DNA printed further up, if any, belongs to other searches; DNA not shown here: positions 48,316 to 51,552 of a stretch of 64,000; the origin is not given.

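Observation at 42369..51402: Coupled SNF2-helicase/nuclease + Zn-ribbon DUF1156 methylase + DUF499 ATPase operon: candidate uncharacterised RM-like defence system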

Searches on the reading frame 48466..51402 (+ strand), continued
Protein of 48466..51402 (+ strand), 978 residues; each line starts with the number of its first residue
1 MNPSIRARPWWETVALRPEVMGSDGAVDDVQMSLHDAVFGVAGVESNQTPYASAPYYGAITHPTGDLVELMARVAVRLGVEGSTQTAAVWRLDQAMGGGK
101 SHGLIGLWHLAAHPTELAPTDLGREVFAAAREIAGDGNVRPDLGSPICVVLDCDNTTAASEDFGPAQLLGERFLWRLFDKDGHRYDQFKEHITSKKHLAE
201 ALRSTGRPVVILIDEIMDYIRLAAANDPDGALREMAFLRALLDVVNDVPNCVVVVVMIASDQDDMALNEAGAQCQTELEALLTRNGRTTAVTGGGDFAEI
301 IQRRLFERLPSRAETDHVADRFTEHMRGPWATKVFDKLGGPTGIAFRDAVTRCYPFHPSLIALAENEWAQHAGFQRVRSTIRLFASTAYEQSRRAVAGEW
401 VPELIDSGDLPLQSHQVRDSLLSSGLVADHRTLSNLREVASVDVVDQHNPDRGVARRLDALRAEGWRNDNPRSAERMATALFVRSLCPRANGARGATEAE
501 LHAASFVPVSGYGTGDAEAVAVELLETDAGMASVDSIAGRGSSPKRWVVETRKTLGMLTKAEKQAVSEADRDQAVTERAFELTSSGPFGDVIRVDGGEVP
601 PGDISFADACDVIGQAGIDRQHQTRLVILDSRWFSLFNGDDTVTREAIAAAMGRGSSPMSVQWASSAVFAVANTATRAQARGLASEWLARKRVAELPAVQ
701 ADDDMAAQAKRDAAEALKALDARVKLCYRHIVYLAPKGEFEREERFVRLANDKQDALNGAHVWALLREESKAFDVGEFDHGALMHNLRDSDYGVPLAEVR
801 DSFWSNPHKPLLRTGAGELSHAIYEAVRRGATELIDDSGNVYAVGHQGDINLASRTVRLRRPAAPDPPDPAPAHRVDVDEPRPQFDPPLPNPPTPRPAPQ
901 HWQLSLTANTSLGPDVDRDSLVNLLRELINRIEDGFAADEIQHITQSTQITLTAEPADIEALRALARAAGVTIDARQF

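Call 71: search_protein_families(library=padloc, proteins=[L027:6508-7221:+, L064:3761-4438:+, L021:6045-7058:+, L030:5492-6751:+, L068:6123-6608:+, L014:6280-6663:+, L004:13917-14903:-, L004:14900-16039:-, L001:12973-14226:-, L001:3013-3699:+], max_evalue=0.0001)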
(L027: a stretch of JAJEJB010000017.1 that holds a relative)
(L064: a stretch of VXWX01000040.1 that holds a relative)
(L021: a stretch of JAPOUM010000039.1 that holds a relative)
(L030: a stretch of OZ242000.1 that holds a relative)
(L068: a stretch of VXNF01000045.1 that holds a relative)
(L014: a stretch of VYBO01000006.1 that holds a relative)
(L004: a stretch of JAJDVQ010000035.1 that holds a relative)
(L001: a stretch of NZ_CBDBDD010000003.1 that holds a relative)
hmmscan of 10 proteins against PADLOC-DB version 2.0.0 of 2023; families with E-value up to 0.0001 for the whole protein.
L027:6508-7221:+ (237 aa): 0 families

L064:3761-4438:+ (225 aa): 0 families

L021:6045-7058:+ (337 aa): 0 families

L030:5492-6751:+ (419 aa): 5 families
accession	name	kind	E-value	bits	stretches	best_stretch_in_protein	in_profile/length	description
PDLC00660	HmaB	-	5e-10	35.9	1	131-174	142-185/967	DNA-adenine methylase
PDLC03352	MTase_II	-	2.3e-09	33.7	1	44-172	11-136/1023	Type II methyltransferase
PDLC00661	HmaB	-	1.8e-08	30.7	1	129-175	139-185/973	DNA-adenine methylase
PDLC02189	DUF1156_MTase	-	1e-07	28.6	1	115-163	150-199/944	-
PDLC03233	MTase_II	-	4.7e-07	26.7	1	24-162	21-156/731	Type II methyltransferase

L068:6123-6608:+ (161 aa): 0 families

L014:6280-6663:+ (127 aa): 0 families

L004:13917-14903:- (328 aa): 0 families

L004:14900-16039:- (379 aa): 15 families
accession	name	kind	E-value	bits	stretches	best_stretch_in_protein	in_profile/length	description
PDLC04007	PD-Lambda-5_A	-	6.6e-13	46.5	1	22-144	8-132/454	-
PDLC04017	PD-Lambda-5_A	-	1.3e-12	45.2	1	22-176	16-174/473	-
PDLC04000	PD-Lambda-5_A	-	2.2e-12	44.8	1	18-176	6-173/428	-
PDLC04002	PD-Lambda-5_A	-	7.3e-12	43.1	1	21-160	11-154/471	-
PDLC04013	PD-Lambda-5_A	-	1.3e-11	42.5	1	19-157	7-154/440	-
PDLC03998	PD-Lambda-5_A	-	4e-11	40.4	1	19-157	6-157/466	-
PDLC03999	PD-Lambda-5_A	-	7.1e-11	39.4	1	20-157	9-156/493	-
PDLC04607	PDC-M38A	-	2.9e-10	37.2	1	55-200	61-203/715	-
PDLC04015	PD-Lambda-5_A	-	8.7e-08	29.6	1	21-110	8-99/463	-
PDLC04014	PD-Lambda-5_A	-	8.9e-08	29.4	1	20-103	5-87/456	-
PDLC04008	PD-Lambda-5_A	-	8.9e-07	26.1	1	20-104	7-95/449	-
PDLC04009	PD-Lambda-5_A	-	1e-06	25.8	1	20-156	6-154/488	-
PDLC04001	PD-Lambda-5_A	-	3.5e-06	24.2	1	20-105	6-99/467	-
PDLC03995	PD-Lambda-5_A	-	3.3e-05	21.1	1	22-100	17-101/503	-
PDLC04005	PD-Lambda-5_A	-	4.8e-05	20.5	1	18-106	17-107/502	-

L001:12973-14226:- (417 aa): 1 family
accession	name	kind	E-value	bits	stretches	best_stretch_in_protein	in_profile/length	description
PDLC02990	DarG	-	1.9e-86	288.5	1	44-391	2-327/329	-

L001:3013-3699:+ (228 aa): 2 families
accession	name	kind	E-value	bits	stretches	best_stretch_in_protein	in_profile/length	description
PDLC04038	PD-T4-5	-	1.5e-16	58.5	1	23-184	8-207/309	-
PDLC02344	AbiD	-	4.3e-06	24.6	0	18-108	26-124/277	AbiD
